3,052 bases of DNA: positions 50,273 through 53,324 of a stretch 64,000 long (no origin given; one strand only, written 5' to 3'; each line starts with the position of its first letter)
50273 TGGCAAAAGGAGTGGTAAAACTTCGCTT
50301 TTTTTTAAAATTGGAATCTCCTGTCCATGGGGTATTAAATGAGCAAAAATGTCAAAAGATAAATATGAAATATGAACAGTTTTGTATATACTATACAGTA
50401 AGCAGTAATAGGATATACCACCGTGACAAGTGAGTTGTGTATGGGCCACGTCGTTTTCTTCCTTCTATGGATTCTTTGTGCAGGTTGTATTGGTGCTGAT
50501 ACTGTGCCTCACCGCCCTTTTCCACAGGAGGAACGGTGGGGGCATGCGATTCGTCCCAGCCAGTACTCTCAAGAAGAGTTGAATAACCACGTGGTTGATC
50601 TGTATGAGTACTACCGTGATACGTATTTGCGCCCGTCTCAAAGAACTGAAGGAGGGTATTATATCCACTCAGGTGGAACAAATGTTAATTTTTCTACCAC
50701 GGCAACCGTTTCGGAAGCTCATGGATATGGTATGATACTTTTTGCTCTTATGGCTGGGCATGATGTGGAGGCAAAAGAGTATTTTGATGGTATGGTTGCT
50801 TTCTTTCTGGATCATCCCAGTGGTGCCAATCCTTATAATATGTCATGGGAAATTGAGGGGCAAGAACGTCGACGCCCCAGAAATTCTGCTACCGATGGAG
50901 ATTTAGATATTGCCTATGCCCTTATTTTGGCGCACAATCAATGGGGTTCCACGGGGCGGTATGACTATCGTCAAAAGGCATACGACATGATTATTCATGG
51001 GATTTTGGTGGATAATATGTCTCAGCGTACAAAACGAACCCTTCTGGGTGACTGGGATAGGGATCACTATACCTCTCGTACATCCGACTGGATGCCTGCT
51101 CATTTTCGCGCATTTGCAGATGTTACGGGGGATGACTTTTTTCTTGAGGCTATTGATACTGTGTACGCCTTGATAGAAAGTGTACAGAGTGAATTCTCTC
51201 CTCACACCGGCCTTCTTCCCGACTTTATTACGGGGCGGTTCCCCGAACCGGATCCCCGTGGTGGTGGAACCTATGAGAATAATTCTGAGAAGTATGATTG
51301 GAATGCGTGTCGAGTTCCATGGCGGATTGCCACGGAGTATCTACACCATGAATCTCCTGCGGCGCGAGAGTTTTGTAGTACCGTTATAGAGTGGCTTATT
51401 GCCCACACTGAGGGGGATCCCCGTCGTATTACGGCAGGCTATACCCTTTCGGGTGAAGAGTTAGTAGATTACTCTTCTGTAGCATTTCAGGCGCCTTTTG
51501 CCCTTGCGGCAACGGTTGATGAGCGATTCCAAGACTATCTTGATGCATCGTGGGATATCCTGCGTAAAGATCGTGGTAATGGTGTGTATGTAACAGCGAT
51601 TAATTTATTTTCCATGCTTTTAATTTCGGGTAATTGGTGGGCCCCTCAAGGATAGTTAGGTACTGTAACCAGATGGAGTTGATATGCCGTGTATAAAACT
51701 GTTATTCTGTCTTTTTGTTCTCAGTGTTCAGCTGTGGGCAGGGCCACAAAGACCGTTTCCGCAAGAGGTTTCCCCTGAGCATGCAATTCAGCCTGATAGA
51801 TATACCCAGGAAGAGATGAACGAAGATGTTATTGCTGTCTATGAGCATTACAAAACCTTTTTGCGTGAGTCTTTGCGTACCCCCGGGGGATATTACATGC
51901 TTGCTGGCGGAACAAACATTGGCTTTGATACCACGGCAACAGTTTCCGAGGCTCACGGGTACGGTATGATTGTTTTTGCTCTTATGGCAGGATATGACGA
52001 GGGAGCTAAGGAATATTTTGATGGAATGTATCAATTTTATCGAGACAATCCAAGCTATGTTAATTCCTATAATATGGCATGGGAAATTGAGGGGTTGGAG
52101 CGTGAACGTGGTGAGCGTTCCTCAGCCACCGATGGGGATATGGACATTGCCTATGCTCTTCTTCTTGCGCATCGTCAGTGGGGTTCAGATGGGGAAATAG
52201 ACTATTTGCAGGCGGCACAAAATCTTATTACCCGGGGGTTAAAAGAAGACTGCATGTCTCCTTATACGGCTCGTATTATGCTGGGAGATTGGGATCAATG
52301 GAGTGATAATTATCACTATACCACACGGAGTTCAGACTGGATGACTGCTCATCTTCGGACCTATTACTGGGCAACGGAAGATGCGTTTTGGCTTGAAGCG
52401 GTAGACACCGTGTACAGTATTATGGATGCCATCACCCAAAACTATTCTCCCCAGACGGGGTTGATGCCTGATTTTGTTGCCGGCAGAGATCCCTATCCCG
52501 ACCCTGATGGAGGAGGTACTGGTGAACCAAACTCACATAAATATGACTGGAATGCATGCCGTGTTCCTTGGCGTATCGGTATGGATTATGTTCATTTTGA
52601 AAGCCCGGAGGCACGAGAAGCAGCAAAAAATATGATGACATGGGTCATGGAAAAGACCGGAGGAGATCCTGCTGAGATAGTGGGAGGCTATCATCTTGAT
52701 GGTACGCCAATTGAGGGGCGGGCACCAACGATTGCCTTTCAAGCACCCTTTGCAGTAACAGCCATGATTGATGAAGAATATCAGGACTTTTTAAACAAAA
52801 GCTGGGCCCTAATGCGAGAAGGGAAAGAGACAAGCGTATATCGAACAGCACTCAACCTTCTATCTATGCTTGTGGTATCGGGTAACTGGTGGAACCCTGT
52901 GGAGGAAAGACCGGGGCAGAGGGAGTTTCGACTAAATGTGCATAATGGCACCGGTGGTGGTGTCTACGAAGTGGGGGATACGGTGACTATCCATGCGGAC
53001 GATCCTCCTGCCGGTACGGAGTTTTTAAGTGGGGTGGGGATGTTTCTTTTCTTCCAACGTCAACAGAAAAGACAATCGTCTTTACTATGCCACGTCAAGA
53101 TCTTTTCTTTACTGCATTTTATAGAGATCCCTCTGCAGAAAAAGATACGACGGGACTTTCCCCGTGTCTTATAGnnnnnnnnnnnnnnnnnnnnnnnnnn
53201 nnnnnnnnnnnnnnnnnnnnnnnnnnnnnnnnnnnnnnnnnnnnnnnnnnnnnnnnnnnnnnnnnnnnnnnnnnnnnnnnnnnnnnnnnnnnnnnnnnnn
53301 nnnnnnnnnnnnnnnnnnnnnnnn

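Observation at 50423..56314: Secreted GH8-GH8-GH9 polysaccharide-degradation cluster with a shared modular architecture and C-terminal sorting-type domains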

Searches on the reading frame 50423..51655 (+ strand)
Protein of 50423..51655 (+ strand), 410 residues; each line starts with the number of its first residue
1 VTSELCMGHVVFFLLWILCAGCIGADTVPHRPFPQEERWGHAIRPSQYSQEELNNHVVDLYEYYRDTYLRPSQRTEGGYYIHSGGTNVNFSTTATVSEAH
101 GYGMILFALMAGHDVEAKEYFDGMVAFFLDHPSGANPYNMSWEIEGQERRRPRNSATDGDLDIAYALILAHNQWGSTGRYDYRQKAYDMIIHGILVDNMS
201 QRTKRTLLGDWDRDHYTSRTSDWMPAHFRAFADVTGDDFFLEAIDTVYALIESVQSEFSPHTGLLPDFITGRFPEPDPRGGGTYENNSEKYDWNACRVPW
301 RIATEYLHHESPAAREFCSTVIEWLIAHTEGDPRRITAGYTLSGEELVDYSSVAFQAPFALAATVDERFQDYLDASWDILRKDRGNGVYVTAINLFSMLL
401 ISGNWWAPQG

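Call 3: search_protein_families(library=pfam, proteins=[window:50423-51655:+], max_evalue=1)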
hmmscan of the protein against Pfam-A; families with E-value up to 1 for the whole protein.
window:50423-51655:+ (410 aa): 1 family
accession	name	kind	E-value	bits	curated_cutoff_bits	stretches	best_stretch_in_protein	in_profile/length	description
PF01270.23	Glyco_hydro_8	-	5e-17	62.4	24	1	93-399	50-337/341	Glycosyl hydrolases family 8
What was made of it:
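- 50441..51655 (+): GH8a. It has a signal peptide plus a bare GH8 catalytic domain and no C-terminal cassette. The mechanical ORF starts at GTG 50423. ATG 50441 gives the 404-aa protein annotated by NCBI. Pfam PF01270, 62.4 bits (call 3).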

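Call 4: search_protein_families(library=ncbifam, proteins=[window:50423-51655:+], max_evalue=1)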
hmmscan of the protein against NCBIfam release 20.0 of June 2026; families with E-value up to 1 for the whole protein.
window:50423-51655:+ (410 aa): 1 family
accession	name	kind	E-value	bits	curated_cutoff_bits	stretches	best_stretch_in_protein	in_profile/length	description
NF008305.0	PRK11097.1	equivalog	6.9e-05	21.9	299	1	84-180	40-138/378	cellulose synthase complex periplasmic endoglucanase BcsZ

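Call 28: search_solved_structures(query=window:50423-51655:+, max_evalue=0.001, show_alignments=1)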
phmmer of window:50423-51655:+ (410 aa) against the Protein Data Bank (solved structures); distinct sequences matched with E-value up to 0.001: 7.
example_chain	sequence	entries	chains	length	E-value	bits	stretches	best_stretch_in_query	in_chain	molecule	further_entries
7cju_A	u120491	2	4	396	2.8e-78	266.9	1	30-408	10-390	Glucanase | chitosanase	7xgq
1v5c_A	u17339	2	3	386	3.9e-78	266.5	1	31-408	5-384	chitosanase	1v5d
5xd0_A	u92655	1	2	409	2.7e-74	253.8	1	22-407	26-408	Glucanase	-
1cem_A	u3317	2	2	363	5.1e-25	91.5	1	76-408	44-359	CELLULASE CELA (1,4-BETA-D-GLUCAN-GLUCANOHYDROLASE) | endoglucanase A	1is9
1kwf_A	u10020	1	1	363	1.1e-23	87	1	76-408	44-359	Endoglucanase A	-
22gt_A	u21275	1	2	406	0.00012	24.4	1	140-310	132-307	cellulase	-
6vc5_A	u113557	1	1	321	0.0002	23.6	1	80-238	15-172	Endoglucanase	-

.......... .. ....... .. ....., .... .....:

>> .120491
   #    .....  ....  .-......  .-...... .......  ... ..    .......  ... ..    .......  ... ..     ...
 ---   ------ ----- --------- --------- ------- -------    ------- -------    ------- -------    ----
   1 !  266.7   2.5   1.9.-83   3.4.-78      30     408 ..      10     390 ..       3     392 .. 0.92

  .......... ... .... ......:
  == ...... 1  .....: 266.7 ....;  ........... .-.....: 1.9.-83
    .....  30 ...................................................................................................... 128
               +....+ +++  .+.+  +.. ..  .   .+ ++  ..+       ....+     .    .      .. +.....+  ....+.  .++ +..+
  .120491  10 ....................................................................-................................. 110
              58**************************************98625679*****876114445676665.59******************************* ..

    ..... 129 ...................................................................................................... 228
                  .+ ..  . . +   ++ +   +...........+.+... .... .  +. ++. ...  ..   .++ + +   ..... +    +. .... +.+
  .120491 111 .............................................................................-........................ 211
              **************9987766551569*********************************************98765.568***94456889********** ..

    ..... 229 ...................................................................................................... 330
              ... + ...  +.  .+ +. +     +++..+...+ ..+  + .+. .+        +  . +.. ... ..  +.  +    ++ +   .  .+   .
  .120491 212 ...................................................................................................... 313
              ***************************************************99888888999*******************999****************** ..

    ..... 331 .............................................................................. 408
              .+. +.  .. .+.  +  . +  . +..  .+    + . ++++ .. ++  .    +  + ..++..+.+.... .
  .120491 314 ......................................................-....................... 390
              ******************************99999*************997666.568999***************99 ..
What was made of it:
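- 50441..51655 (+): Nearest solved structures are the chitosanases 7cju and 1v5c, E about 3e-78 (call 28).
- On Glycoside hydrolase family 8: The Glu aligns with 'tsEgqGYGM' of chitosanase 7cju (call 28).
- On GH8 chitosanase/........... branch (Adachi subfamily with a relocated proton acceptor): The BcsZ model scores only 22-28 bits (calls 4, 28). 'dwNAcRVP' aligns with 'yyNAsRVP' (call 28). In the phmmer alignment it lies one residue away from the ChoK-type Glu (call 28).
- Chitosanases 7cju and 1v5c score about 3e-78, against 5e-25 for the cellulase CelA (call 28).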

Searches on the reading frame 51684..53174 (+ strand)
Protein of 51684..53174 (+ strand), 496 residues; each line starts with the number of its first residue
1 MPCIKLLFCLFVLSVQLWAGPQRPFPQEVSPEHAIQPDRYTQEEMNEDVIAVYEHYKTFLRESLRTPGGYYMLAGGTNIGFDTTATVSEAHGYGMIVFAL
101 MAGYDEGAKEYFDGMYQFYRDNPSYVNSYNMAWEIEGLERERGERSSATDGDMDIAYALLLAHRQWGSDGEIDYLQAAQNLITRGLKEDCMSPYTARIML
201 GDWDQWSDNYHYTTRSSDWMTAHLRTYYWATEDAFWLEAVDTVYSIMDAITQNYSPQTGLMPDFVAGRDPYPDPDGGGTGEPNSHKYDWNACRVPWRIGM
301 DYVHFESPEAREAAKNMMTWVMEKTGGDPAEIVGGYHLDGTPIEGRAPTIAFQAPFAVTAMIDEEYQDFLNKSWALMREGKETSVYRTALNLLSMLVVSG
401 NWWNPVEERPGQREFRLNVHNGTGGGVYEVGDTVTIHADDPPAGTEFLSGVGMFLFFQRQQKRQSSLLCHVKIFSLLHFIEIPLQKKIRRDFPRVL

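Call 3: search_protein_families(library=pfam, proteins=[window:51684-53174:+], max_evalue=1)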
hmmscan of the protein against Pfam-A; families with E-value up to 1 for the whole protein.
window:51684-53174:+ (496 aa): 1 family
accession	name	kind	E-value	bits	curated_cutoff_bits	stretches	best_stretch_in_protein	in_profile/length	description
PF01270.23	Glyco_hydro_8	-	4.9e-20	72.3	24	1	84-397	50-338/341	Glycosyl hydrolases family 8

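Call 4: search_protein_families(library=ncbifam, proteins=[window:51684-53174:+], max_evalue=1)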
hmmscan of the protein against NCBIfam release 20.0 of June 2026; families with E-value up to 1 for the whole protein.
window:51684-53174:+ (496 aa): 1 family
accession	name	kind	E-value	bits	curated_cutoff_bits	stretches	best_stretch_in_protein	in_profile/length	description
NF008305.0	PRK11097.1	equivalog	8.7e-07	28.1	299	1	82-330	49-287/378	cellulose synthase complex periplasmic endoglucanase BcsZ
